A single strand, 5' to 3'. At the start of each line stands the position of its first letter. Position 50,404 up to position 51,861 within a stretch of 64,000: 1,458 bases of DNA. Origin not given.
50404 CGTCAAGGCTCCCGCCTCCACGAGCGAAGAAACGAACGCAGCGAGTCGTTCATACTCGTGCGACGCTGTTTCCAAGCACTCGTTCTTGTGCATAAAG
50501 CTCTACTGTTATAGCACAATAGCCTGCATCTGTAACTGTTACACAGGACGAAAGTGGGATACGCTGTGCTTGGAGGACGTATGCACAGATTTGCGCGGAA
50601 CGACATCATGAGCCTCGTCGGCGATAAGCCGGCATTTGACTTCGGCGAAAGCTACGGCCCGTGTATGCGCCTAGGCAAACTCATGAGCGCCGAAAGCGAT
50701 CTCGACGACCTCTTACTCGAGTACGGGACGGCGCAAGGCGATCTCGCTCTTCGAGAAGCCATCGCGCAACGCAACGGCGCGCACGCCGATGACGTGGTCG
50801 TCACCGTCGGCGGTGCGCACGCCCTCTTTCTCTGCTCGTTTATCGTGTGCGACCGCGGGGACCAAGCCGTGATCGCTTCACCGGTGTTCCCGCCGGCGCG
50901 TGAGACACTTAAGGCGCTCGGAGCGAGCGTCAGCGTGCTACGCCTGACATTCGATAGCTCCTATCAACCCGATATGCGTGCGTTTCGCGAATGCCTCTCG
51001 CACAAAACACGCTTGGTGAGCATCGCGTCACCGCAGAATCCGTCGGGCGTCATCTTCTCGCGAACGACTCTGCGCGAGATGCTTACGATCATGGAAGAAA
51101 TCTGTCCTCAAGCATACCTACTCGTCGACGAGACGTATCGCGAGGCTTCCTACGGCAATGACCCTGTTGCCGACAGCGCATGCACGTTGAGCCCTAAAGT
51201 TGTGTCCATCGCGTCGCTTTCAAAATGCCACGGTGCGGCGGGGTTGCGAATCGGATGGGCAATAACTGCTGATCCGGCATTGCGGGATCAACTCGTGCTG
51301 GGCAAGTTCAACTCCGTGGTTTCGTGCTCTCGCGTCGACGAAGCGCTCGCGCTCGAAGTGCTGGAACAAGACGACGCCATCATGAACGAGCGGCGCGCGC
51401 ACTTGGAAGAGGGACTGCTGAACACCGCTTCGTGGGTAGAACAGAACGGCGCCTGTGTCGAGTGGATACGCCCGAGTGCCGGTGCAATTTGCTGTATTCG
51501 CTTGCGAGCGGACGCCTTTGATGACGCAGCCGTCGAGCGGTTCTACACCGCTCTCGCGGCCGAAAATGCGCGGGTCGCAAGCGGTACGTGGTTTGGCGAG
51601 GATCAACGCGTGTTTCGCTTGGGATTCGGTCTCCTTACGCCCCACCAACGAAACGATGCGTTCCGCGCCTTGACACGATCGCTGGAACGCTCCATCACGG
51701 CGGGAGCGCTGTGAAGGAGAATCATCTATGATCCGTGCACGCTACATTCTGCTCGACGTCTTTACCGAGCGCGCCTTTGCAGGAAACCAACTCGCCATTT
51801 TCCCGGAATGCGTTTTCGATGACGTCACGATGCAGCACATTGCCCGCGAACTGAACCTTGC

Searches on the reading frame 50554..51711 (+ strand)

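Call 47: search_protein_families(library=pfam, proteins=[window:50554-51711:+], max_evalue=0.001)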
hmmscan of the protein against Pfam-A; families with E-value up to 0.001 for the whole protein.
window:50554-51711:+ (386 aa): 3 families
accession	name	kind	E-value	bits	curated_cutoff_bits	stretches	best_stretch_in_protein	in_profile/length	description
PF00155.27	Aminotran_1_2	-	7.2e-36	124.6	19.7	1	52-368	33-356/361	Aminotransferase class I and II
PF00266.25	Aminotran_5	-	8.1e-06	25.5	21.5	1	66-175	48-163/371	Aminotransferase class-V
PF01053.26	Cys_Met_Meta_PP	-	0.00087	18.4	27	0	66-195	57-176/381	Cys/Met metabolism PLP-dependent enzyme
